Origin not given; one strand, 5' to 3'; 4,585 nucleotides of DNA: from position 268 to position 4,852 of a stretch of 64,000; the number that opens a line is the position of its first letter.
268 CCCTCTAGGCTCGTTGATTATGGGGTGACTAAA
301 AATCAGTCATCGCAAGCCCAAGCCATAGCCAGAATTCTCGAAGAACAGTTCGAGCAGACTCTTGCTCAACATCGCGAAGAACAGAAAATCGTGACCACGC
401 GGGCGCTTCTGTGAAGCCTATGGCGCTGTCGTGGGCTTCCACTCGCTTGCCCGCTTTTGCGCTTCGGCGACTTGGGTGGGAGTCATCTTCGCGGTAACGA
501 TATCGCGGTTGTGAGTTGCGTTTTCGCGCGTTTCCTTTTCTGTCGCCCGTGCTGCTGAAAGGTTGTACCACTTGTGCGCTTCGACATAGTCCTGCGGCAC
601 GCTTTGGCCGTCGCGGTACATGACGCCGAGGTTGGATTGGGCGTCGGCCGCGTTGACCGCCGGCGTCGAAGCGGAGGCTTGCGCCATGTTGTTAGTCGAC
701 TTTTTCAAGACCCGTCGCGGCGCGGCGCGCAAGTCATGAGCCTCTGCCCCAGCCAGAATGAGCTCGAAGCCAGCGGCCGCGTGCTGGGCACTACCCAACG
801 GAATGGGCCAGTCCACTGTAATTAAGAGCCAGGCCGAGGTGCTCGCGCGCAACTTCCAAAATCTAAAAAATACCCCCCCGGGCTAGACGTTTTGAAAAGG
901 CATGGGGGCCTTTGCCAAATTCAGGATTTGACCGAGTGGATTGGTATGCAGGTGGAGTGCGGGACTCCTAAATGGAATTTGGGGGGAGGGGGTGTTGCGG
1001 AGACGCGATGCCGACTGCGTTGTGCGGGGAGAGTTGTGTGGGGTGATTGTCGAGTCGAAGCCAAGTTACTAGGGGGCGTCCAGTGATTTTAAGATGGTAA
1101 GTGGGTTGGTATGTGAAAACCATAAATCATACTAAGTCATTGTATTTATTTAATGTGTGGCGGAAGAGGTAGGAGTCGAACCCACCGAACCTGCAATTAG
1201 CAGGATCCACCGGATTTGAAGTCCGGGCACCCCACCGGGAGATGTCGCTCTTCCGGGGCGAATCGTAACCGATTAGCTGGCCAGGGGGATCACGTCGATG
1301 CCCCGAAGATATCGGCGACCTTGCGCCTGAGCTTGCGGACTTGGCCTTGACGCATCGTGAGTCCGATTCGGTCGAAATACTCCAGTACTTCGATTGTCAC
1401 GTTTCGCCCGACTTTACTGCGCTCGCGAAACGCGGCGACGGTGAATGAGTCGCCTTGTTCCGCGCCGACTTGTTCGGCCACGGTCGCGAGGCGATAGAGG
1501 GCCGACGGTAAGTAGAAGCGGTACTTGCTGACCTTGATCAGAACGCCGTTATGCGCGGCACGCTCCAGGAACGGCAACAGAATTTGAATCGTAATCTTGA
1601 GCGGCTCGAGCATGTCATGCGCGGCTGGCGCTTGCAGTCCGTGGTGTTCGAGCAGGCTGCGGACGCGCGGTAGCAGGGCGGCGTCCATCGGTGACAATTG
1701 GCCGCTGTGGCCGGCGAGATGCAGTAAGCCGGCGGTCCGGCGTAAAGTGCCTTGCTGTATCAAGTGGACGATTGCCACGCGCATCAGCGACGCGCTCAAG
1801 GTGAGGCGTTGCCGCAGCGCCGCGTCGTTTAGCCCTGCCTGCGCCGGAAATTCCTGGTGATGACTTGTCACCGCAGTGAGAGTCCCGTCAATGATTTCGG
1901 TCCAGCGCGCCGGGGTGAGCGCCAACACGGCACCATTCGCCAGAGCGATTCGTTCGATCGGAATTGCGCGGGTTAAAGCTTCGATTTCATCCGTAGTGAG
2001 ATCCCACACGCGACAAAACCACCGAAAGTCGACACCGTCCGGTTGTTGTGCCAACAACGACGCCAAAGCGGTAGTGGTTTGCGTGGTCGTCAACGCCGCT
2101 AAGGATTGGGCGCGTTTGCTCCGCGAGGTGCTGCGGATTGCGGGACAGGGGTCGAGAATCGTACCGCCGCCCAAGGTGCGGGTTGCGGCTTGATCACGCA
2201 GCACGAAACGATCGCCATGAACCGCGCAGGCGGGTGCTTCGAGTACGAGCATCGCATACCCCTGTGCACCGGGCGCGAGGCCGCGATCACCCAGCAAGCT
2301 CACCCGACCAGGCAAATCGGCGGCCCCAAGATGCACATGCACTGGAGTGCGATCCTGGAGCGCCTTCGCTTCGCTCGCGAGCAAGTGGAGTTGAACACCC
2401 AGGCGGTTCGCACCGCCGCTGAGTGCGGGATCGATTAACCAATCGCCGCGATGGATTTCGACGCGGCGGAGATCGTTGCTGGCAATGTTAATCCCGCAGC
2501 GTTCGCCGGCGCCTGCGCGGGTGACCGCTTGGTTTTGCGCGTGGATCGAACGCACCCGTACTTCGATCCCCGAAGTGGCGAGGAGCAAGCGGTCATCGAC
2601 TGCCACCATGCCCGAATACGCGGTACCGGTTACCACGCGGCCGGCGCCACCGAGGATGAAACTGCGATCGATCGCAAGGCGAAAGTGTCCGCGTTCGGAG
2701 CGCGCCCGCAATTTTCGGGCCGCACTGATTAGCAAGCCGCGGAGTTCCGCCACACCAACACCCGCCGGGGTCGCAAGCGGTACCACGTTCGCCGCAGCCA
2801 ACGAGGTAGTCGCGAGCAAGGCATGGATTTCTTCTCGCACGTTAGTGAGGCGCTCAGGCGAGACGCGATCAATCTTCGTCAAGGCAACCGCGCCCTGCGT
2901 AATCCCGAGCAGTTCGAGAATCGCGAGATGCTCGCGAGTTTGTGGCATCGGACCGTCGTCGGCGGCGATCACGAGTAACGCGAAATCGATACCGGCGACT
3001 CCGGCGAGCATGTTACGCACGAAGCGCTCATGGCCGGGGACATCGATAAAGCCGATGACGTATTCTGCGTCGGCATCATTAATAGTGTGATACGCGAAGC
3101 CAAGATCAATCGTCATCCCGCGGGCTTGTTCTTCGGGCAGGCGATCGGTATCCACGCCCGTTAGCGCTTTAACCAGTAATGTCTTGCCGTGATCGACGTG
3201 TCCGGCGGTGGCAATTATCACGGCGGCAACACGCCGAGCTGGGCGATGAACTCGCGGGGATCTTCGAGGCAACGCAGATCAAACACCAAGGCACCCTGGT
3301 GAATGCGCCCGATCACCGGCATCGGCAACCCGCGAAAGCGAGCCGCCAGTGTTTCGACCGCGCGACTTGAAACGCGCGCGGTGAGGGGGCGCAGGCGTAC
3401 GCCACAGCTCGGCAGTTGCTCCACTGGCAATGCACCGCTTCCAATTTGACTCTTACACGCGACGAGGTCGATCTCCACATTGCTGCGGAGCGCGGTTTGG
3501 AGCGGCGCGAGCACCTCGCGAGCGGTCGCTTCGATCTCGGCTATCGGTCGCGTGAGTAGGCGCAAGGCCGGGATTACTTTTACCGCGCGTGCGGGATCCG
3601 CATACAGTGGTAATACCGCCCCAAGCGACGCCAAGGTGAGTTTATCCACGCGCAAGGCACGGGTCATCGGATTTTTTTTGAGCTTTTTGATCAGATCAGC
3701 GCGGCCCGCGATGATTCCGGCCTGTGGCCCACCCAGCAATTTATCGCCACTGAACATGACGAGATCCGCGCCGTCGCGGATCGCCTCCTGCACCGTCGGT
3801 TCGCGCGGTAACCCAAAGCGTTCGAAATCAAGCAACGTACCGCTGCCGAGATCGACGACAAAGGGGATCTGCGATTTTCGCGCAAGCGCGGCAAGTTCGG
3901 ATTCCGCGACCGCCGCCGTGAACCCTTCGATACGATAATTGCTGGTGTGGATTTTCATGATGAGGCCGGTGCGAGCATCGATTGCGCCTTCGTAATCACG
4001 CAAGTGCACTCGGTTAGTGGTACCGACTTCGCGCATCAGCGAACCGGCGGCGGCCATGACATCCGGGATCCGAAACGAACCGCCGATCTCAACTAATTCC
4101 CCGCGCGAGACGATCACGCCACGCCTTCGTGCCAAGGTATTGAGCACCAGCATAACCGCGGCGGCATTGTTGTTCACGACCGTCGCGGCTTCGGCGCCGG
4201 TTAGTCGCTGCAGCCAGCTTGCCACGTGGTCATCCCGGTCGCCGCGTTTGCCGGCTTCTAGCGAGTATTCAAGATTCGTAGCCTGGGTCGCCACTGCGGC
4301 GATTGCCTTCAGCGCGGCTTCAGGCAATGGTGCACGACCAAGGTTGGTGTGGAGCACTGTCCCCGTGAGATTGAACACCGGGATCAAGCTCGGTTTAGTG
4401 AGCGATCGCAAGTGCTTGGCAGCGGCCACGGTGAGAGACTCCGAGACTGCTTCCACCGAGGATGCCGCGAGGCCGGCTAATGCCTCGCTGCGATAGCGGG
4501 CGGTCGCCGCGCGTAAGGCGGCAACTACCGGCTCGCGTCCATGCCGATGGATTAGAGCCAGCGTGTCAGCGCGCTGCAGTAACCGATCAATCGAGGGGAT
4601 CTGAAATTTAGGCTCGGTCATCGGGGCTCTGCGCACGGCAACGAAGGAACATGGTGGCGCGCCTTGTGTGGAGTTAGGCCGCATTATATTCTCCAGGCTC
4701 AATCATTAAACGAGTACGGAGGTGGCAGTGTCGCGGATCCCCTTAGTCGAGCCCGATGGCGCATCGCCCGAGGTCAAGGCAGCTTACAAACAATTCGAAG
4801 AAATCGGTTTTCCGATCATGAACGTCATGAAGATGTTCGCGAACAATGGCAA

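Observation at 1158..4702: Compact selA-selB-selC locus with a 97-nt tRNA-Sec; no selD or formate dehydrogenase in the window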

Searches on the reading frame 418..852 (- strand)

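Call 15: search_protein_families(library=pfam, proteins=[window:418-852:-], max_evalue=0.00001)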
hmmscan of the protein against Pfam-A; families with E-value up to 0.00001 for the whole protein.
window:418-852:- (144 aa): 1 family
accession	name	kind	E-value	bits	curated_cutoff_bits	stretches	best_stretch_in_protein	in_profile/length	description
PF08238.18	Sel1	-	1.7e-08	35.1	30.7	1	69-101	1-33/36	Sel1 repeat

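Call 39: search_protein_families(library=ncbifam, proteins=[window:418-852:-], max_evalue=0.001)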
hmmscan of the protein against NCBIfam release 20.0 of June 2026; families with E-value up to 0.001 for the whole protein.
window:418-852:- (144 aa): 1 family
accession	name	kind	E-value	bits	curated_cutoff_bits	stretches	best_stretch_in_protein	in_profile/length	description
NF033786.1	phenyl_MerG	equivalog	1.3e-06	28.6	350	1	71-139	147-211/217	phenylmercury resistance protein MerG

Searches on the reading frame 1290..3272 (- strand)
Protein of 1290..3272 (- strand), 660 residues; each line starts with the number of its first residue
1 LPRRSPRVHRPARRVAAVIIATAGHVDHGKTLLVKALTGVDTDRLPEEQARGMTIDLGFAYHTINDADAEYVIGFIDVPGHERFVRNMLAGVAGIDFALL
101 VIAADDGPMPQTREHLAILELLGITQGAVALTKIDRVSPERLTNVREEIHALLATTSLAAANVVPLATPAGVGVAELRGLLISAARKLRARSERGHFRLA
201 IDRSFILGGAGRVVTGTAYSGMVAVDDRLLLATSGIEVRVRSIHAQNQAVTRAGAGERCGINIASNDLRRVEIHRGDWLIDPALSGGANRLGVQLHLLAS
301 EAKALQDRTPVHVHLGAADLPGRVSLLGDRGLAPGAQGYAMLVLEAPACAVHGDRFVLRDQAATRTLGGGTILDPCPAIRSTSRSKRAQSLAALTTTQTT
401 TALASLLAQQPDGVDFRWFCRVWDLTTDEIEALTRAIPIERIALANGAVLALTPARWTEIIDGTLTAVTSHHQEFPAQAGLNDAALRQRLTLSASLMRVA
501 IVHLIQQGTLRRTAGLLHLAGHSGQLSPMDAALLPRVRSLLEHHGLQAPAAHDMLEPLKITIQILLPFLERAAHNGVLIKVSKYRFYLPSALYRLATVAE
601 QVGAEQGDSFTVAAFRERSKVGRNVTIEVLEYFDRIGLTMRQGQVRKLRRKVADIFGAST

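Call 6: search_protein_families(library=ncbifam, proteins=[window:1290-3272:-])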
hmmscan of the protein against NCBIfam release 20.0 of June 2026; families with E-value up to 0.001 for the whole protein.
window:1290-3272:- (660 aa): 30 families (the best 25 are shown)
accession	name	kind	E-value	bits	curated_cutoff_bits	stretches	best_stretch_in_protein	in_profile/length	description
TIGR00475.1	selB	equivalog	7.5e-127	424.4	242.25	1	18-650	1-581/581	selenocysteine-specific translation elongation factor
NF003077.0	PRK04000.1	equivalog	1.9e-40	139.3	315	2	71-229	85-251/412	translation initiation factor IF-2 subunit gamma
TIGR03680.1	eif2g_arch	equivalog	2.3e-40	139.1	514.5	2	69-227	79-245/407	translation initiation factor IF-2 subunit gamma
NF008969.0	PRK12317.1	subfamily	4.6e-35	121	502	1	43-311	61-340/426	elongation factor 1-alpha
NF009373.0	PRK12736.1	subfamily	3e-34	118.4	452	1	15-372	10-389/394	elongation factor Tu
NF000766.0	PRK00049.1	subfamily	3.1e-33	115.2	449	1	15-372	10-391/396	elongation factor Tu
NF009372.0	PRK12735.1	subfamily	2.9e-32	112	479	1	14-372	9-391/396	elongation factor Tu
TIGR00485.1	EF-Tu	equivalog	1.5e-31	109.5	522.4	1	13-372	8-389/394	elongation factor Tu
TIGR00483.1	EF-1_alpha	equivalog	3.6e-28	98.2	540.1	1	43-279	61-308/427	translation elongation factor EF-1 subunit alpha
TIGR02034.1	CysN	subfamily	8.2e-26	91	336.1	1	43-325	56-341/406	sulfate adenylyltransferase, large subunit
NF003478.0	PRK05124.1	equivalog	2e-23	82.7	590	1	43-286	83-330/475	sulfate adenylyltransferase subunit CysN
NF004035.0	PRK05506.1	subfamily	1.5e-22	79.6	715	1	42-283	79-324/632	bifunctional sulfate adenylyltransferase subunit 1/adenylylsulfate kinase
TIGR00487.1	IF-2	equivalog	1.5e-19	70.2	424.4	1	17-245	87-308/587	translation initiation factor IF-2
NF003078.0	PRK04004.1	equivalog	5.7e-10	38.4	468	1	15-138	9-142/598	translation initiation factor IF-2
TIGR01394.1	TypA_BipA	equivalog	7.9e-10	37.6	757.3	1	20-155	4-146/594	translational GTPase TypA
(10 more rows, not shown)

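Call 7: search_protein_families(library=pfam, proteins=[window:1290-3272:-])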
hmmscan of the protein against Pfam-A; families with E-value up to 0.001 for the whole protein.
window:1290-3272:- (660 aa): 5 families
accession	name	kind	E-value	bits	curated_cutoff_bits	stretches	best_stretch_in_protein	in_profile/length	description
PF00009.33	GTP_EFTU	-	1e-32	113.7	26.5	1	18-182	4-183/188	Elongation factor Tu GTP binding domain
PF25461.1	Beta-barrel_SelB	-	7.6e-21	74.6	27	1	297-376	6-77/80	Selenocysteine-specific elongation factor, beta-barrel domain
PF09107.17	SelB-wing_3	-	1.2e-12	47.6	23.2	1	605-648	5-47/47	Elongation factor SelB, winged helix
PF03144.31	GTP_EFTU_D2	-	2.2e-09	38.1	30.3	1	211-279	1-72/73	Elongation factor Tu domain 2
PF09106.17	SelB-wing_2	-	1.6e-08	35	22.3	1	465-519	1-57/57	Elongation factor SelB, winged helix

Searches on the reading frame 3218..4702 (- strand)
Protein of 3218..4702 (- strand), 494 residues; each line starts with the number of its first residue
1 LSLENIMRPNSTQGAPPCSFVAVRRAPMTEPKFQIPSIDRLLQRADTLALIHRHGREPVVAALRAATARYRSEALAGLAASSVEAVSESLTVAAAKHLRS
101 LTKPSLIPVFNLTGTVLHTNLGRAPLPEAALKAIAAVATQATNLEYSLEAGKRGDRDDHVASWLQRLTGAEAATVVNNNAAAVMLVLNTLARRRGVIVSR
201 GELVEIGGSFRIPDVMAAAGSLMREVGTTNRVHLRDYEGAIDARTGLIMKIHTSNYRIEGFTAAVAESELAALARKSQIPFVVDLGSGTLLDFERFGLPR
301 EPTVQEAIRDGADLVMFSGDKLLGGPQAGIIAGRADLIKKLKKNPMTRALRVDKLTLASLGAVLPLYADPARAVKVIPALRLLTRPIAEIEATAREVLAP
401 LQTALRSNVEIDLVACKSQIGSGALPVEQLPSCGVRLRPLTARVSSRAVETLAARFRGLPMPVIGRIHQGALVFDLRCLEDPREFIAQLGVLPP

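Call 6: search_protein_families(library=ncbifam, proteins=[window:3218-4702:-])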
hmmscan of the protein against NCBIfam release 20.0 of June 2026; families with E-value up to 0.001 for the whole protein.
window:3218-4702:- (494 aa): 6 families
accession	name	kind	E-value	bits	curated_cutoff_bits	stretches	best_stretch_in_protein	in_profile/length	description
TIGR00474.1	selA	equivalog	3.5e-173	576.6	267.9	1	34-483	3-447/455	L-seryl-tRNA(Sec) selenium transferase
TIGR01437.1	selA_rel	subfamily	2.8e-17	62.7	385.3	1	170-372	76-264/363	DgaE family pyridoxal phosphate-dependent ammonia lyase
NF047797.1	glminPNH3LysDgaE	equivalog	6.9e-12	45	600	1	170-397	78-288/367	D-glucosaminate-6-phosphate ammonia lyase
TIGR03576.1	pyridox_MJ0158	hypoth_equivalog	2e-09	37.1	304.45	1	271-360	161-243/346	TIGR03576 family pyridoxal phosphate-dependent enzyme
NF043007.1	CysBLyMetC_Staph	equivalog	0.00041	19.4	700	1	160-334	56-208/378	cystathionine beta-lyase MetC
TIGR02080.1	O_succ_thio_ly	equivalog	0.00093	18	504.55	0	158-334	54-209/382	cystathionine gamma-synthase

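Call 7: search_protein_families(library=pfam, proteins=[window:3218-4702:-])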
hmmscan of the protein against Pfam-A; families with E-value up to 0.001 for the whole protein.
window:3218-4702:- (494 aa): 2 families
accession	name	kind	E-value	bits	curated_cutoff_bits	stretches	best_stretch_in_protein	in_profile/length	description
PF03841.19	SelA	-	1.4e-154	515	22.8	1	109-479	1-366/367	L-seryl-tRNA selenium transferase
PF12390.13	Se-cys_synth_N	-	1.5e-10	41.5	22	1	34-71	3-40/40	Selenocysteine synthase N terminal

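Call 23: find_related_loci(query=window:3218-4702:-, collection=genome_contigs, flank=10000)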
Query window:3218-4702:- (494 aa) in genome_contigs; peptide patterns used: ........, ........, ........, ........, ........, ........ (x = any residue, [..] = any of these).
600 stretches matched a pattern (row limit reached: there are more); 560 encode a relative of the query (tblastn E <= 1e-3); the best 80 are kept; 80 distinct loci.
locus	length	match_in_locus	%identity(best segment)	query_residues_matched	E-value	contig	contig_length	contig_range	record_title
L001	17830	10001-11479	64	7-492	1e-175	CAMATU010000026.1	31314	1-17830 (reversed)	MAG: Klebsiella pneumoniae isolate MaH-04nov19-186 genome assembly, contig: MaH-04nov19-C3372, whole genome shotgun sequ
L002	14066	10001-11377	65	28-492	3e-171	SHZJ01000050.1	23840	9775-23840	MAG: Gammaproteobacteria bacterium isolate Baikal-deep-G146 BACOMB-C9935, whole genome shotgun sequence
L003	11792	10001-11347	60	32-487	5e-165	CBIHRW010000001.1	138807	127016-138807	MAG TPA_asm: uncultured Noviherbaspirillum sp. isolate SRR18156185_binner123_Refined_2 genome assembly, contig: ERZ27336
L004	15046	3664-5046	63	28-492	2e-164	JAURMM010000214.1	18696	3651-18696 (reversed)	MAG: Gammaproteobacteria bacterium isolate SFB_Oligo_Co_35 k141_3992020, whole genome shotgun sequence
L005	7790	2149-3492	59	36-489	4e-162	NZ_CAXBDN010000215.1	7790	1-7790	MAG: uncultured Marinobacter sp. isolate ERR2762100_concoct_47 ERZ3422088.11216, whole genome shotgun sequence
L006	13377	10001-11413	64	16-492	2e-161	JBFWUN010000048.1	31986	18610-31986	MAG: Gammaproteobacteria bacterium isolate CA_2019_TPBF_71 NODE_7508_length_31986_cov_39.871873_TPBF, whole genome shotg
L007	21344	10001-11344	58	36-489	8e-161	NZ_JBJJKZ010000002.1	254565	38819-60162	Marinobacter sp. M1N3S26 1073, whole genome shotgun sequence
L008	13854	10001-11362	58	32-493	1e-160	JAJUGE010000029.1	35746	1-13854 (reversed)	MAG: Alphaproteobacteria bacterium isolate bin29 k141_478743_length_35746_cov_26.0049, whole genome shotgun sequence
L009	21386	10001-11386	56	20-487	3e-160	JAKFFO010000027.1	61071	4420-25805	MAG: Oxalobacteraceae bacterium isolate LC102 contig-124_493, whole genome shotgun sequence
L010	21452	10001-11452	55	6-489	2e-159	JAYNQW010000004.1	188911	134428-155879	MAG: Rhodospirillaceae bacterium isolate 139539_COM_concoct_bins.tsv.212 NODE_41_length_188911_cov_7.272287, whole genom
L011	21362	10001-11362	57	35-489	1e-158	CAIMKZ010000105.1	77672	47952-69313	MAG: uncultured Acidobacteriaceae bacterium isolate MJ-time_bin-1738 genome assembly, contig: bin-1738:105/106, whole ge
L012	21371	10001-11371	60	29-492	2e-157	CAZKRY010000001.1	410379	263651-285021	MAG TPA_asm: uncultured Klebsiella sp. isolate SRP237561_co1_356 genome assembly, contig: NODE_7_length_410379_cov_16.35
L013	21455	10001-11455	56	8-492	2e-157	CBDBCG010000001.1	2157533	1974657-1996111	MAG: Alphaproteobacteria bacterium isolate 0bf2ae11-f7ef-4b98-947a-5f0f4121c03f genome assembly, contig: contig_1, whole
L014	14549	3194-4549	57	31-485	1e-156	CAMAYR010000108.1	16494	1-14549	MAG: Devosia equisanguinis isolate MH-08apr19-168 genome assembly, contig: MH-08apr19-C7951, whole genome shotgun sequen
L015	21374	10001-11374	59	35-492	1e-156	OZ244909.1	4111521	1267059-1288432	MAG: Gammaproteobacteria bacterium isolate 65a4ee37-1510-4f8e-b45e-f596b5c8a458 genome assembly, chromosome: 1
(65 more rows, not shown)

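Call 63: search_protein_families(library=pfam, proteins=[L012:13190-14878:+, L012:14987-16078:-, L012:16442-17587:-, L012:17467-18414:-], max_evalue=0.00001)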
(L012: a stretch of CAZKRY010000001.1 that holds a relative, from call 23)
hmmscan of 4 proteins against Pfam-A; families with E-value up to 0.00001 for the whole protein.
L012:13190-14878:+ (562 aa): 2 families
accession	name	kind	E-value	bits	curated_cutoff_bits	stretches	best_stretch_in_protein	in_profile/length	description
PF00501.34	AMP-binding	-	3.4e-83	280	29.9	1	52-423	3-384/384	AMP-binding enzyme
PF13193.12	AMP-binding_C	-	2.7e-17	63.9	24.5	1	474-551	1-76/76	AMP-binding enzyme C-terminal domain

L012:14987-16078:- (363 aa): 4 families
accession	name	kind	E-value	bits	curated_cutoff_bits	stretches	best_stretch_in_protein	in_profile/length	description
PF00107.32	ADH_zinc_N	-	1.3e-32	112.9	31.8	1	193-317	1-121/129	Zinc-binding dehydrogenase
PF08240.17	ADH_N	-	3.6e-26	91.9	23.5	1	27-152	2-103/104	Alcohol dehydrogenase GroES-like domain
PF16912.11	Glu_dehyd_C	-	6.9e-09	35.9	34.9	1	183-351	31-202/211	Glucose dehydrogenase C-terminus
PF13602.12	ADH_zinc_N_2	-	5.8e-07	30.9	27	1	226-355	1-128/134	Zinc-binding dehydrogenase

L012:16442-17587:- (381 aa): 1 family
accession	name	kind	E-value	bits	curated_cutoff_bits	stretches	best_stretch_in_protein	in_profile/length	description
PF00296.26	Bac_luciferase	-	2.2e-70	238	27.9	1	57-360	26-313/314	Luciferase-like monooxygenase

L012:17467-18414:- (315 aa): 3 families
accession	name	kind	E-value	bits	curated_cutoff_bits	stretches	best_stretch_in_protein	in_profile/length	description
PF00106.31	adh_short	-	6.5e-41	140.4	26.6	1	53-239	1-188/195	short chain dehydrogenase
PF13561.12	adh_short_C2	-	6.4e-32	111.4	27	1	59-260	1-209/236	Enoyl-(Acyl carrier protein) reductase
PF08659.16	KR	-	1e-07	32.5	22.6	1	56-212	4-161/180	KR domain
